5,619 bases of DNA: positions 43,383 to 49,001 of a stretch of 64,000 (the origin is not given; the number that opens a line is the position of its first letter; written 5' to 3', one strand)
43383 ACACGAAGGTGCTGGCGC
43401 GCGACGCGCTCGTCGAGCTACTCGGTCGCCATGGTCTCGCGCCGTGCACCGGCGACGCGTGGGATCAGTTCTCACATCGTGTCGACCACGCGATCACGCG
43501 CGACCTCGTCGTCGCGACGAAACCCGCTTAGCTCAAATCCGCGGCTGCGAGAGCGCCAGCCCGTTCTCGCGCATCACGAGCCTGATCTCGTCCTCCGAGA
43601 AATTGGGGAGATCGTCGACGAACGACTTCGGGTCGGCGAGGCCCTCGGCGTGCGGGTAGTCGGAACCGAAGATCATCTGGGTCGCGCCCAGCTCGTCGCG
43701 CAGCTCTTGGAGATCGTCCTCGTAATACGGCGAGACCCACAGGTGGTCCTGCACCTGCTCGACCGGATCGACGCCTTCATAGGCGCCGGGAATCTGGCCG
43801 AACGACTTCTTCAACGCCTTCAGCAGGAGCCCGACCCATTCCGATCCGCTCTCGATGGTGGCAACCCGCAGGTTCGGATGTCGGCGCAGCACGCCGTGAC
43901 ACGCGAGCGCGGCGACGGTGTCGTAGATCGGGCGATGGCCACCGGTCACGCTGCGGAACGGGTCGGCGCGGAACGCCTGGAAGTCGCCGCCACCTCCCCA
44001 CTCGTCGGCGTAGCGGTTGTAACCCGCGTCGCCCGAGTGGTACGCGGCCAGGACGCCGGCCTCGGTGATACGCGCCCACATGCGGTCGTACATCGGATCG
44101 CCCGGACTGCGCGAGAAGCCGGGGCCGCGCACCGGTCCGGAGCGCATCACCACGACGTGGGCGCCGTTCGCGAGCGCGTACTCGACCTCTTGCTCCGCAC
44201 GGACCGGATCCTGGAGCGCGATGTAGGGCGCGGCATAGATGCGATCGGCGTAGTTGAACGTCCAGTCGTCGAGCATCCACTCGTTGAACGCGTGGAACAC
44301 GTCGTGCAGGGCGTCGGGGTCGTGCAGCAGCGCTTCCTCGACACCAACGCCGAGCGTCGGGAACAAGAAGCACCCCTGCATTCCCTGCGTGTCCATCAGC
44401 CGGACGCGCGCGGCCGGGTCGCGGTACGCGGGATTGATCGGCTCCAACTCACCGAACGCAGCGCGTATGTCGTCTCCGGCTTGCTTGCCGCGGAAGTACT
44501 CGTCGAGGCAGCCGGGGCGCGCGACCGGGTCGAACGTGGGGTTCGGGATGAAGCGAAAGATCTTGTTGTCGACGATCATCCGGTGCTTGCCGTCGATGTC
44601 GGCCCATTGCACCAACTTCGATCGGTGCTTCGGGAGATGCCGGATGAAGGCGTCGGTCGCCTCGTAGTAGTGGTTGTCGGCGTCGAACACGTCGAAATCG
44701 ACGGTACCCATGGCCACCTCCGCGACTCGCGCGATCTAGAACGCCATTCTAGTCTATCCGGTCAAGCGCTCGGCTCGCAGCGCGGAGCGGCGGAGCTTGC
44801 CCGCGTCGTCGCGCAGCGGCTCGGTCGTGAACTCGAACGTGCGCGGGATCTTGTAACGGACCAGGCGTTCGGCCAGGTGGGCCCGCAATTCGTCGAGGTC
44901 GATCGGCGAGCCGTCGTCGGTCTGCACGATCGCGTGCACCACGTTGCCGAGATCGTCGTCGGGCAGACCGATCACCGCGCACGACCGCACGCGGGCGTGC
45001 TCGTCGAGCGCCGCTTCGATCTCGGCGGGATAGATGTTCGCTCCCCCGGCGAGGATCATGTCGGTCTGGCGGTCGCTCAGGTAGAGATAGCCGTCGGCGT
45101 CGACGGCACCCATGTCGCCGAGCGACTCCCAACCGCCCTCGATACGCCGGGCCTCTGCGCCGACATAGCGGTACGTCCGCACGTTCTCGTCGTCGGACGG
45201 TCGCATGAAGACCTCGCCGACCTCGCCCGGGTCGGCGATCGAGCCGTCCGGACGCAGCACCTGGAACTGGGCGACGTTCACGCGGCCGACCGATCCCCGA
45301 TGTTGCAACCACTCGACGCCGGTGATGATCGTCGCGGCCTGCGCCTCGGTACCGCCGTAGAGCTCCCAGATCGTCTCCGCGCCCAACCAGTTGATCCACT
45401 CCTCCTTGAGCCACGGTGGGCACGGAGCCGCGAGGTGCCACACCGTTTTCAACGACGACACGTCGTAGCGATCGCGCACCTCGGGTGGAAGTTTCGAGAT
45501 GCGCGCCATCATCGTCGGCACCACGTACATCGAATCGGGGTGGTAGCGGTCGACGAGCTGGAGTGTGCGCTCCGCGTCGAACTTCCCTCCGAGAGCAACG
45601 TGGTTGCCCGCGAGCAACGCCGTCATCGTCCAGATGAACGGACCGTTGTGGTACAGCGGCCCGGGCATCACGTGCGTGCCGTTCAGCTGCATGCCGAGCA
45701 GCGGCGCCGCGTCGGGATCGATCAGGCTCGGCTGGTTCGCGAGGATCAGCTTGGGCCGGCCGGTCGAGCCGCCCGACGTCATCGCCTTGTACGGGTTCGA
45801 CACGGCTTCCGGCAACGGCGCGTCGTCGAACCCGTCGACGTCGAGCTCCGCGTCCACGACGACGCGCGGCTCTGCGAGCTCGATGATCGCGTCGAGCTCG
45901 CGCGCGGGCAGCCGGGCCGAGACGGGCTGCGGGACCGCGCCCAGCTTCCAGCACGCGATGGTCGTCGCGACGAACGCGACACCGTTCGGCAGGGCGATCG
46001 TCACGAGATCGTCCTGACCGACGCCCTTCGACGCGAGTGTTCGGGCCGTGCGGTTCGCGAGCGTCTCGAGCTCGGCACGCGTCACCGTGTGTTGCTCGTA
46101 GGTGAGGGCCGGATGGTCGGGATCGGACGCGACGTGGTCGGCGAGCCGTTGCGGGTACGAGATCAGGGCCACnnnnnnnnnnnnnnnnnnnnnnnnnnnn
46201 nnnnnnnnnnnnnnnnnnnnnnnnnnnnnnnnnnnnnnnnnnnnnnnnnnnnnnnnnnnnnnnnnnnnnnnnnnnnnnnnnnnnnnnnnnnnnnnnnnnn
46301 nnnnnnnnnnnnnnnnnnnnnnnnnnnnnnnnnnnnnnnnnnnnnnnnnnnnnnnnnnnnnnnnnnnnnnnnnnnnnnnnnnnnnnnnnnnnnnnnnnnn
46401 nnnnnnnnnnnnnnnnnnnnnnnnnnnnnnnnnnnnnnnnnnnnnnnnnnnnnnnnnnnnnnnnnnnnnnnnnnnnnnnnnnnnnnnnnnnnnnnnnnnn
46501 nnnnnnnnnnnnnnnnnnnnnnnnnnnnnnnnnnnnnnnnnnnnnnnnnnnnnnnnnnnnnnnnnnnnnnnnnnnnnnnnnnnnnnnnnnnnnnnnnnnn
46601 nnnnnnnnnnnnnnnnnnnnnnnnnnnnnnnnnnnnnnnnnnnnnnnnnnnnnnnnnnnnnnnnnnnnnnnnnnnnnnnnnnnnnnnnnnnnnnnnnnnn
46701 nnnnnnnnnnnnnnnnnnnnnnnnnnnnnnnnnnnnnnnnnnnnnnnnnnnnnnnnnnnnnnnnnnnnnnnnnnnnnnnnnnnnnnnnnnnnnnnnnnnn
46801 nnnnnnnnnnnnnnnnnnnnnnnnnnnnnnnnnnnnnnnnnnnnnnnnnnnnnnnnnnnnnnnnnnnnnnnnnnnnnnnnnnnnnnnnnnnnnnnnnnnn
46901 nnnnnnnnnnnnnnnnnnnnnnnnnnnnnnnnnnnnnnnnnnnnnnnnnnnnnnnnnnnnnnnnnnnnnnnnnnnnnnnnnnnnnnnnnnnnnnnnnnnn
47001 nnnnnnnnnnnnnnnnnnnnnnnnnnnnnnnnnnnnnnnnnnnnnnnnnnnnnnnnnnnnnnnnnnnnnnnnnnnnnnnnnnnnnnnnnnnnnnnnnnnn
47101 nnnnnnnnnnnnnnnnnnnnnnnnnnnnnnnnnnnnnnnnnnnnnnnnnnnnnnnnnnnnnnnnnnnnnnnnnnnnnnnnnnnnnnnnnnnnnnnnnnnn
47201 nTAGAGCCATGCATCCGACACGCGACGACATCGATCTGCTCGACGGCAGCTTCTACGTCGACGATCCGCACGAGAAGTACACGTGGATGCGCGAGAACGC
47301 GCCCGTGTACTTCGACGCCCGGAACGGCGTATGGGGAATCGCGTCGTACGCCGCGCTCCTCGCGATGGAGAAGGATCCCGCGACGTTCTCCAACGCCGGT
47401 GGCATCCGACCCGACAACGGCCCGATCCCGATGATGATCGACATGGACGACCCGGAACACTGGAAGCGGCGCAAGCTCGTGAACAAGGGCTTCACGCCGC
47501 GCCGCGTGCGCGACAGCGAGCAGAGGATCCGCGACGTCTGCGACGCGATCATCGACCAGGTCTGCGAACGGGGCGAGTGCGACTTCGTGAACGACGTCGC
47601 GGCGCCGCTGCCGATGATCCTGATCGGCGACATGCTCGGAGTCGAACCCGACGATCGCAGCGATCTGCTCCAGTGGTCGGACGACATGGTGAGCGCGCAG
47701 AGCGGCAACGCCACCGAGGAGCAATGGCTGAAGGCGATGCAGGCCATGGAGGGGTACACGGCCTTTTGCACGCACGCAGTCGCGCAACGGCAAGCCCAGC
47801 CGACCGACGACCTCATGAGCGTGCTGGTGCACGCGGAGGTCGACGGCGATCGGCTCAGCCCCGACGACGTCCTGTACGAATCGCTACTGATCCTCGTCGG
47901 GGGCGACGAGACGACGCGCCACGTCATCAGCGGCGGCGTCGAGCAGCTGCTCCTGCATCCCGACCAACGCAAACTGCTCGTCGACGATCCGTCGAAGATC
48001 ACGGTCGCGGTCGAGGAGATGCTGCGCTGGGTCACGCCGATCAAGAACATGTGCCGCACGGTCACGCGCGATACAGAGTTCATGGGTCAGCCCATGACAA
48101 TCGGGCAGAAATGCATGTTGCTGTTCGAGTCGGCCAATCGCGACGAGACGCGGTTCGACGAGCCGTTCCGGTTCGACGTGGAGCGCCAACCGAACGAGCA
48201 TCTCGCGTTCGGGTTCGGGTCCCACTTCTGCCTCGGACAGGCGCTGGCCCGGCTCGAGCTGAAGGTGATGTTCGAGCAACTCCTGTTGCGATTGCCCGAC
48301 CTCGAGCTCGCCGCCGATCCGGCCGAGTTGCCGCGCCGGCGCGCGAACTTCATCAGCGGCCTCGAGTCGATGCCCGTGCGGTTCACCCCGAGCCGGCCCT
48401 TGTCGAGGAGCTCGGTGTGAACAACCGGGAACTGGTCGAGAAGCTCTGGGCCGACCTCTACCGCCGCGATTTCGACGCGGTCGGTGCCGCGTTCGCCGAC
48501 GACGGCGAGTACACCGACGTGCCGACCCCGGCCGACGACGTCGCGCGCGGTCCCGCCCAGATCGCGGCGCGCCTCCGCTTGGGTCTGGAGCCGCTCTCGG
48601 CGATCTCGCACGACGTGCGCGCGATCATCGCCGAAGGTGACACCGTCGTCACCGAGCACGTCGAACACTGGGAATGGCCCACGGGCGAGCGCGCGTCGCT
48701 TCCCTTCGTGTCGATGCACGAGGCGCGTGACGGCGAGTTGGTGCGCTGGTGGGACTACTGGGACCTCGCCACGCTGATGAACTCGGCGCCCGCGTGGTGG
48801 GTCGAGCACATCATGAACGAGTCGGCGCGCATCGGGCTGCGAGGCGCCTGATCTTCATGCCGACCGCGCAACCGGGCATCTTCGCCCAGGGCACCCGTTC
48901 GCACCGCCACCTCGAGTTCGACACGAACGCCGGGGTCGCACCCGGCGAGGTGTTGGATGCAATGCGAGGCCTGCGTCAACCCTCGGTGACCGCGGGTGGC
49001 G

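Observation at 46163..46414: Orphan RsrA/RshA-like zinc anti-sigma factor hidden in a shadow ORF and fused into an acyl-CoA ligase operon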

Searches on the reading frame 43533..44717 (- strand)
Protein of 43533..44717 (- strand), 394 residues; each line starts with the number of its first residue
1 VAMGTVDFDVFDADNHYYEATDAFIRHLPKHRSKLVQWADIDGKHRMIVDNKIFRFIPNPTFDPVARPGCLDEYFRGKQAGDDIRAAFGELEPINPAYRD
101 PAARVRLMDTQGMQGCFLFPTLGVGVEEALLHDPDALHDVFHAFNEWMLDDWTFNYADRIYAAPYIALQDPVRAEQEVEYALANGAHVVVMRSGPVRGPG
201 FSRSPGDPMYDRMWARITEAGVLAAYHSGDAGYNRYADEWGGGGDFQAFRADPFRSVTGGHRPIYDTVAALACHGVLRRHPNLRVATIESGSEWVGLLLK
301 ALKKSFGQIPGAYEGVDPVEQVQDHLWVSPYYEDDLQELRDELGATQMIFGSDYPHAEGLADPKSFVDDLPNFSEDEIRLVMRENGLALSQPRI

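Call 25: search_protein_families(library=pfam, proteins=[window:43533-44717:-], max_evalue=0.00001)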
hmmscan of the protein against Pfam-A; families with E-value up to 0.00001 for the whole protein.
window:43533-44717:- (394 aa): 1 family
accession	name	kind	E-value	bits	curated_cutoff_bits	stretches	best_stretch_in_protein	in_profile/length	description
PF04909.20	Amidohydro_2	-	2.8e-15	57.3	26.4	1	99-385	19-282/289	Amidohydrolase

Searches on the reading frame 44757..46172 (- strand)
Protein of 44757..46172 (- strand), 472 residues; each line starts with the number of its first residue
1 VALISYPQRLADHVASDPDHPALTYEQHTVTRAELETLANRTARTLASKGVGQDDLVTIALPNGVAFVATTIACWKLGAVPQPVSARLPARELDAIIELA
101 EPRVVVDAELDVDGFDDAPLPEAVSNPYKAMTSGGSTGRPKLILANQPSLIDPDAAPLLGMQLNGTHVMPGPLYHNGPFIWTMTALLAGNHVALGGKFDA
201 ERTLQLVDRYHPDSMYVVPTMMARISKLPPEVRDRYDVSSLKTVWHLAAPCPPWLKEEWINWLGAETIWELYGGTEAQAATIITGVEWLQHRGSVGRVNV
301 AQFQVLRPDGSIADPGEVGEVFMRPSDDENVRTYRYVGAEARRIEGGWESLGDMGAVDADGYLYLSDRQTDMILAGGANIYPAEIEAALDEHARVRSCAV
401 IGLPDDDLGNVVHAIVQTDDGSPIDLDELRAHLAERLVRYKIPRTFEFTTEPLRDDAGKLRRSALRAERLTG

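Call 5: search_protein_families(library=pfam, proteins=[window:44757-46172:-], max_evalue=1)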
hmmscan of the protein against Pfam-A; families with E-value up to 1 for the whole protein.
window:44757-46172:- (472 aa): 2 families
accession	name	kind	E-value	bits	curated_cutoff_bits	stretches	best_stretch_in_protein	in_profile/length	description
PF00501.34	AMP-binding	-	4.5e-51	174.3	29.9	1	12-324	3-375/384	AMP-binding enzyme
PF13193.12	AMP-binding_C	-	5.2e-12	47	24.5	1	384-451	1-68/76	AMP-binding enzyme C-terminal domain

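Call 6: search_protein_families(library=ncbifam, proteins=[window:44757-46172:-], max_evalue=1)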
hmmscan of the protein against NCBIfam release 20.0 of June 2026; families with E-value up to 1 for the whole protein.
window:44757-46172:- (472 aa): 107 families (the best 25 are shown)
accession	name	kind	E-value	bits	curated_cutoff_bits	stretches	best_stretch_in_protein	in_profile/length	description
NF009071.0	PRK12406.1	subfamily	6.4e-103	344.9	701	2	128-467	156-500/510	acyl-CoA synthetase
NF038344.1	bile_CoA_BaiB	exception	6.2e-95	318.5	650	1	27-468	44-500/504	bile acid--CoA ligase BaiB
NF038341.1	ligase_FadD4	exception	1.7e-89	300.5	850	2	132-465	159-500/506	fatty-acid--CoA ligase FadD4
NF004837.0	PRK06187.1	subfamily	2e-75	254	476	2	134-468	179-521/531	long-chain-fatty-acid--CoA ligase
NF009929.0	PRK13390.1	equivalog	8e-67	225.7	951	1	167-466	198-501/501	acyl-CoA synthetase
NF006182.0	PRK08316.1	subfamily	1.9e-58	198.2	663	2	132-468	178-516/523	fatty acyl-CoA synthetase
NF004797.0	PRK06145.1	equivalog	3.2e-58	197.3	850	2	125-468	149-494/499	acyl-CoA synthetase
NF052580.1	Str24CoAsynCasG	equivalog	3.4e-58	197.3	750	2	168-465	245-546/548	steroid-24-oyl-CoA synthetase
NF005863.0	PRK07798.1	subfamily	1.8e-55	188.6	543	2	168-459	224-521/540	acyl-CoA synthetase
NF009233.0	PRK12583.1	subfamily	3.1e-53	181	832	2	133-467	209-548/558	fatty acid CoA ligase family protein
NF006572.0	PRK09088.1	equivalog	5e-53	180.5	696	1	26-468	25-486/491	acyl-CoA synthetase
NF002966.0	PRK03640.1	equivalog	1.4e-52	178.9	556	2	133-468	149-479/483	o-succinylbenzoate--CoA ligase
NF052269.1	Staph_lig_FadD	equivalog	7e-52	176.4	650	2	131-464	156-488/499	long-chain-fatty-acid--CoA ligase FadD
NF005714.0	PRK07529.1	subfamily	1.4e-51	175.6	632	2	131-468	224-575/640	acyl-CoA synthetase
NF005801.1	PRK07656.1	equivalog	6.6e-51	173.5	657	2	131-466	170-500/500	FadD3 family acyl-CoA ligase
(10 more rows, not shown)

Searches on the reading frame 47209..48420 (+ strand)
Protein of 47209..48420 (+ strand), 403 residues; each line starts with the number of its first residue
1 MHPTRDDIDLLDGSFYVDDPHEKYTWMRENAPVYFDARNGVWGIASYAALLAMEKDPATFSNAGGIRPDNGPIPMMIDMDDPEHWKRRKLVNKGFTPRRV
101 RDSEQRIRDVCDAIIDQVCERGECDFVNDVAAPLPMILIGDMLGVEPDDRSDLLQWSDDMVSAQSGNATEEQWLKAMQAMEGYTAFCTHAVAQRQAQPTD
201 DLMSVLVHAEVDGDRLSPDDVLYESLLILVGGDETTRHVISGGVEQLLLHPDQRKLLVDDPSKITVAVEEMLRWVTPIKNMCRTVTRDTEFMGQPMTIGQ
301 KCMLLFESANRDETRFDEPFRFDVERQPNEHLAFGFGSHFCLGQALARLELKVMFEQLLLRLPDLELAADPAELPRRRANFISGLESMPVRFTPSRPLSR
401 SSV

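Call 25: search_protein_families(library=pfam, proteins=[window:47209-48420:+], max_evalue=0.00001)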
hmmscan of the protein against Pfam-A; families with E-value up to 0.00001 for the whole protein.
window:47209-48420:+ (403 aa): 1 family
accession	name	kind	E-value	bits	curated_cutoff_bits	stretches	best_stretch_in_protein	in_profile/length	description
PF00067.27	p450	-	1.4e-25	90.5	22.8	1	267-361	327-431/462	Cytochrome P450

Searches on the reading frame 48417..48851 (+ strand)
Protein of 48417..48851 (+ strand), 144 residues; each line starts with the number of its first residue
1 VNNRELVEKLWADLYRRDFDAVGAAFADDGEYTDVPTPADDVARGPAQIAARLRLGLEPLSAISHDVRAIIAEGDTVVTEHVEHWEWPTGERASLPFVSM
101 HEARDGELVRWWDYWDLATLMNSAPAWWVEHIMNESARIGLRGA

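Call 25: search_protein_families(library=pfam, proteins=[window:48417-48851:+], max_evalue=0.00001)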
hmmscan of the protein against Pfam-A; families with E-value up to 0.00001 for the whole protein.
window:48417-48851:+ (144 aa): 3 families
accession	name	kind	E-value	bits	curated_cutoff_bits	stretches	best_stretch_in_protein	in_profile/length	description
PF12680.13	SnoaL_2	-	4e-15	56.7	27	1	7-111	1-102/102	SnoaL-like domain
PF07366.18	SnoaL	-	2e-11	44.3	28.4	1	8-121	4-123/126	SnoaL-like polyketide cyclase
PF07858.18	LEH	-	1.1e-07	32.6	24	1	4-123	4-119/122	Limonene-1,2-epoxide hydrolase catalytic domain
